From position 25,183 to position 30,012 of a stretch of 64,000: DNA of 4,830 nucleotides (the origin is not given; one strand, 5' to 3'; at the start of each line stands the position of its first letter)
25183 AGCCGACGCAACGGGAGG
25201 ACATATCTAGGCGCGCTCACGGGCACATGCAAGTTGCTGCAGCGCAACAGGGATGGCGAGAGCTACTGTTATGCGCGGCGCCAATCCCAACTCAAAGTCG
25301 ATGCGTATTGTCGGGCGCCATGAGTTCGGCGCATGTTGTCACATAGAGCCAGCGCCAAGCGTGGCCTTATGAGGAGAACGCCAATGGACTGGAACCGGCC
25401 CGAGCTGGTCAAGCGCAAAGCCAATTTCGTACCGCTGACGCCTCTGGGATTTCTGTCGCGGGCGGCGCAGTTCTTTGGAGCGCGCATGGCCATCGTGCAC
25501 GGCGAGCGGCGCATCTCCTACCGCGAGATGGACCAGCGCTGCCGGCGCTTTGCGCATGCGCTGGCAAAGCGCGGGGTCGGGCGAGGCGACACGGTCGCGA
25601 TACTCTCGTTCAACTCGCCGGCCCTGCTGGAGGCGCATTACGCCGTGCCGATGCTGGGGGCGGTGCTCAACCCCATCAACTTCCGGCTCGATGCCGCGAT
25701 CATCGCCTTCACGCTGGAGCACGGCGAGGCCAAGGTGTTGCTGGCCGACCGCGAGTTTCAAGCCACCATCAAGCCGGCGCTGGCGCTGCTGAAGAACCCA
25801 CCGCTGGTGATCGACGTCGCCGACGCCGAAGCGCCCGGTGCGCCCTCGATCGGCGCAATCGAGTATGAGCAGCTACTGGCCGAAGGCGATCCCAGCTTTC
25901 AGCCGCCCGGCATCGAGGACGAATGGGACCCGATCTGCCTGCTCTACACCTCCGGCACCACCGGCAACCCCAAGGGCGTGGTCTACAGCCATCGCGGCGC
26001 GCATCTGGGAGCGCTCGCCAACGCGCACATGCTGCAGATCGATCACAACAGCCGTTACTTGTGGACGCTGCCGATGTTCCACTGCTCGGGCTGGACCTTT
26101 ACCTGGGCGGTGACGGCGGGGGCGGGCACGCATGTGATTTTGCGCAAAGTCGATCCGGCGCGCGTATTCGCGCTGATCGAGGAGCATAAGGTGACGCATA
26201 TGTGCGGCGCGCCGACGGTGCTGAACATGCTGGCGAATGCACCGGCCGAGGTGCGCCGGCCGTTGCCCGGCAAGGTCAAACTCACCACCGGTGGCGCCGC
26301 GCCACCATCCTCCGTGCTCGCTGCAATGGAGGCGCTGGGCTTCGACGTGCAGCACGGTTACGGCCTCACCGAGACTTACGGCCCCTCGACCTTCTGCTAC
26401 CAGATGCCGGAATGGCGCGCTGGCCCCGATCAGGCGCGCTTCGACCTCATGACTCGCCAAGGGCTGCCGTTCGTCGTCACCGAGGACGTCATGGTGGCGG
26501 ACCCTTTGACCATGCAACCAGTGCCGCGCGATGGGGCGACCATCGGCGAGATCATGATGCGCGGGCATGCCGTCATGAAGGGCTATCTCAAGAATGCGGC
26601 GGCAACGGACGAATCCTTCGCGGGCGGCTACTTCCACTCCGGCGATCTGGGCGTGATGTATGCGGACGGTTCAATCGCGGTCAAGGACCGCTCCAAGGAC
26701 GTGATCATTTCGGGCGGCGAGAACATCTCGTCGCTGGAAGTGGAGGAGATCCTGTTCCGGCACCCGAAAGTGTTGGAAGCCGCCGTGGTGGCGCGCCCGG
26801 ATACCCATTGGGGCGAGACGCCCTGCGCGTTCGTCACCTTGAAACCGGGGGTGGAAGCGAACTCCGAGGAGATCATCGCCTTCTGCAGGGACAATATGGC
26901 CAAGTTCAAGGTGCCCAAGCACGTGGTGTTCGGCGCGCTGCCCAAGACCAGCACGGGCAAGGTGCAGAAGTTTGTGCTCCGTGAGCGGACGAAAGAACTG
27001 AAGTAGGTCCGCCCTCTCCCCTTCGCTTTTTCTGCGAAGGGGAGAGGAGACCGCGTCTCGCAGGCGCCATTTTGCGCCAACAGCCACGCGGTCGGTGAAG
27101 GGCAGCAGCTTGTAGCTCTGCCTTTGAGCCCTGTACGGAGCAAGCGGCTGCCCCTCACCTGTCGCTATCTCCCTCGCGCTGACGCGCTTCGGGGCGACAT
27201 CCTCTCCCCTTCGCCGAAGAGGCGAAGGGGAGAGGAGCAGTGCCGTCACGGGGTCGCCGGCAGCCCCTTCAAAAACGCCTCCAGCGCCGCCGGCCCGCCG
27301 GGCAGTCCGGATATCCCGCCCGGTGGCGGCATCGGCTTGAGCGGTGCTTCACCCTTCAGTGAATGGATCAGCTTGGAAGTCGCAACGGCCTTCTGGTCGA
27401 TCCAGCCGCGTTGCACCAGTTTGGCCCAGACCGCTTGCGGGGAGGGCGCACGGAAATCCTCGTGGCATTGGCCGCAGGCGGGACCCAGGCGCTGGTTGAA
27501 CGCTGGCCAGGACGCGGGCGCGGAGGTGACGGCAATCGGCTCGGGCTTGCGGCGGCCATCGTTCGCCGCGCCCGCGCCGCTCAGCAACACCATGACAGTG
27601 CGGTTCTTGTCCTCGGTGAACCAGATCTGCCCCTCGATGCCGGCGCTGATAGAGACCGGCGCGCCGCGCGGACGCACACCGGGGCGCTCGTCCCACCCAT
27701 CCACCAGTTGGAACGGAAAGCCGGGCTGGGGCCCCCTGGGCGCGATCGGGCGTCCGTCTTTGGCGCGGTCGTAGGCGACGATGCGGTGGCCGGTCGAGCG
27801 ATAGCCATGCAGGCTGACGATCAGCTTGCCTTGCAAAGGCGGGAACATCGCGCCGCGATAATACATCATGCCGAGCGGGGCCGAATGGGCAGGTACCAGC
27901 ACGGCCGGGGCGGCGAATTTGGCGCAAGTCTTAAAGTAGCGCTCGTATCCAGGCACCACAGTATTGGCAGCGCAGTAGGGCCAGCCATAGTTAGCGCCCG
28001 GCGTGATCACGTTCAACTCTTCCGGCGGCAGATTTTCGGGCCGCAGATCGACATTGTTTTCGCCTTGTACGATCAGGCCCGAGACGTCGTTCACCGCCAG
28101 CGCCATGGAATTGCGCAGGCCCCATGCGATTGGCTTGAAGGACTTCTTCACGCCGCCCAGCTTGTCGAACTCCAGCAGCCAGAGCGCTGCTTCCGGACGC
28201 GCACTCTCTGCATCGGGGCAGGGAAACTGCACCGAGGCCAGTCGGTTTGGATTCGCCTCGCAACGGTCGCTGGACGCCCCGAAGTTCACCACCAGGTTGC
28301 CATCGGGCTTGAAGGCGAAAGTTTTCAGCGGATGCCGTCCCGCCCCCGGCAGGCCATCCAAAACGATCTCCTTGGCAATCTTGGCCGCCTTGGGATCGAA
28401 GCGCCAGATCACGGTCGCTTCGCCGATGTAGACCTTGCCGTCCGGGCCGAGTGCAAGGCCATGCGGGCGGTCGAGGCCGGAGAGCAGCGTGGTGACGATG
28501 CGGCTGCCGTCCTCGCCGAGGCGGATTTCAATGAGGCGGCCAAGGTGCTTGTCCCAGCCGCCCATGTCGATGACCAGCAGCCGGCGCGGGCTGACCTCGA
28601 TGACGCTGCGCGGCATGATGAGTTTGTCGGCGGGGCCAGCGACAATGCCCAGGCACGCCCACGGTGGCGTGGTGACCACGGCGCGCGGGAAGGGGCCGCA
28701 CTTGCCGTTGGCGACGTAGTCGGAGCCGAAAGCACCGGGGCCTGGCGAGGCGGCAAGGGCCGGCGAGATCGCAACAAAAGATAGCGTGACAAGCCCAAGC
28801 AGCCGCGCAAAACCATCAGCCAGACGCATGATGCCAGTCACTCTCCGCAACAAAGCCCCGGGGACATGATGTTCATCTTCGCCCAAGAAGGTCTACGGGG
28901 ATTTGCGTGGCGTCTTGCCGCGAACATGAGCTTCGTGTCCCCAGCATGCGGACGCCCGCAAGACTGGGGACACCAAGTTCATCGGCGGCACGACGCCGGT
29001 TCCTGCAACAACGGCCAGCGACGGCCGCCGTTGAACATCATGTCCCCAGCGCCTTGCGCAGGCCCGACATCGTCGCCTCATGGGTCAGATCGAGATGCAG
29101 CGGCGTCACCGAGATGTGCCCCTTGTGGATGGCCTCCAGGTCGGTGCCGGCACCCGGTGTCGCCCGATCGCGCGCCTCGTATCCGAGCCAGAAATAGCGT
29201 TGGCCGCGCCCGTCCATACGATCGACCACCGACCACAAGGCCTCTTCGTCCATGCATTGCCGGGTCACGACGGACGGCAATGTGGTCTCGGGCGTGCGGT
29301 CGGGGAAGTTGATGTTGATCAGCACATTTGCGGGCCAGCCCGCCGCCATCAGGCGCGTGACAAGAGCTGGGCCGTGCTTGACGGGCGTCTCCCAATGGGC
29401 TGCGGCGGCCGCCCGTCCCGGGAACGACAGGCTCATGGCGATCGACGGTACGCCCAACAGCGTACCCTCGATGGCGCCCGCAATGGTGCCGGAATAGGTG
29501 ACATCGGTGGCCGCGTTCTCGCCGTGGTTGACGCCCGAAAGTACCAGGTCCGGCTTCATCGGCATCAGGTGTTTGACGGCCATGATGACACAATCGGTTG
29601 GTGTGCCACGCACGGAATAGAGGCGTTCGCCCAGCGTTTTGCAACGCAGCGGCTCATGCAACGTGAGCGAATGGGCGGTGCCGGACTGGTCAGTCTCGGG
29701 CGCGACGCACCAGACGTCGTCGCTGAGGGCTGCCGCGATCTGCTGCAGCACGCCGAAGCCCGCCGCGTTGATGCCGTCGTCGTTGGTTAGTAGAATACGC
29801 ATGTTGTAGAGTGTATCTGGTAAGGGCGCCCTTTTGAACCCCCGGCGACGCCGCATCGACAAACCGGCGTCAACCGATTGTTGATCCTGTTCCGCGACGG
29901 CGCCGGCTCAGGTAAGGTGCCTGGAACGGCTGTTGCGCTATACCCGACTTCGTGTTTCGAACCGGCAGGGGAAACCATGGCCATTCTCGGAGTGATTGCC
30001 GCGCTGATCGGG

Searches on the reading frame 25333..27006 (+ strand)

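Call 23: search_protein_families(library=pfam, proteins=[window:25333-27006:+], max_evalue=0.00001)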
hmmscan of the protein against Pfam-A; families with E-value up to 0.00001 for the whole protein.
window:25333-27006:+ (557 aa): 2 families
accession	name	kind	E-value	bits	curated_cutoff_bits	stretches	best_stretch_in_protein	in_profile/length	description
PF00501.34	AMP-binding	-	4e-85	286.4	29.9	1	43-419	3-384/384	AMP-binding enzyme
PF13193.12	AMP-binding_C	-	7.3e-23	81.7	24.5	1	469-543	1-76/76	AMP-binding enzyme C-terminal domain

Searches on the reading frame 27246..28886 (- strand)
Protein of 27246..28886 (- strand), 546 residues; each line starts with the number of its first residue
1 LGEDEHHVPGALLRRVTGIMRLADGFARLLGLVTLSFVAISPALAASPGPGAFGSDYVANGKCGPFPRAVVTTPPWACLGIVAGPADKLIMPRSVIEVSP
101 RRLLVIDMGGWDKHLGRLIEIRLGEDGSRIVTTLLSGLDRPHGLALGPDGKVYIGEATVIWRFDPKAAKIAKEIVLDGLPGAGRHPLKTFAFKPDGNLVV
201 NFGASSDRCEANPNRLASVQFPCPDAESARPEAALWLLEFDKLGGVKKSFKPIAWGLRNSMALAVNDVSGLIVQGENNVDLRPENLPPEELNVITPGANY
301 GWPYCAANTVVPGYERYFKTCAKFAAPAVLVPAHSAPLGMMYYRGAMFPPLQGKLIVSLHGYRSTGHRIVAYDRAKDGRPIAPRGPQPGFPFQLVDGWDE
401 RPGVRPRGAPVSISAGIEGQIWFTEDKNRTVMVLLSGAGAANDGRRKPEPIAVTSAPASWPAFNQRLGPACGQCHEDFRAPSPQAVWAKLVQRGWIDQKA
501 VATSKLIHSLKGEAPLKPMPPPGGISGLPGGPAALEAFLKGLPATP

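Call 23: search_protein_families(library=pfam, proteins=[window:27246-28886:-], max_evalue=0.00001)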
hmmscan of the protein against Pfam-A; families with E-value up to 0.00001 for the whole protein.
window:27246-28886:- (546 aa): 1 family
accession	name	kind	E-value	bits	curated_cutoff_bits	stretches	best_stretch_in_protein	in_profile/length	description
PF07995.17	GSDH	-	1.5e-11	44.6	25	1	254-358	177-276/332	Glucose / Sorbosone dehydrogenase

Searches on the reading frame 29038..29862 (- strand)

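Call 23: search_protein_families(library=pfam, proteins=[window:29038-29862:-], max_evalue=0.00001)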
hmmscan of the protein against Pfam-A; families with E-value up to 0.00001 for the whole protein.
window:29038-29862:- (274 aa): 1 family
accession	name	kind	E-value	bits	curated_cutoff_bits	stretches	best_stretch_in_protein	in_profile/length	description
PF01975.23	SurE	-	1.2e-54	185.4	22.1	1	23-204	1-184/189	Survival protein SurE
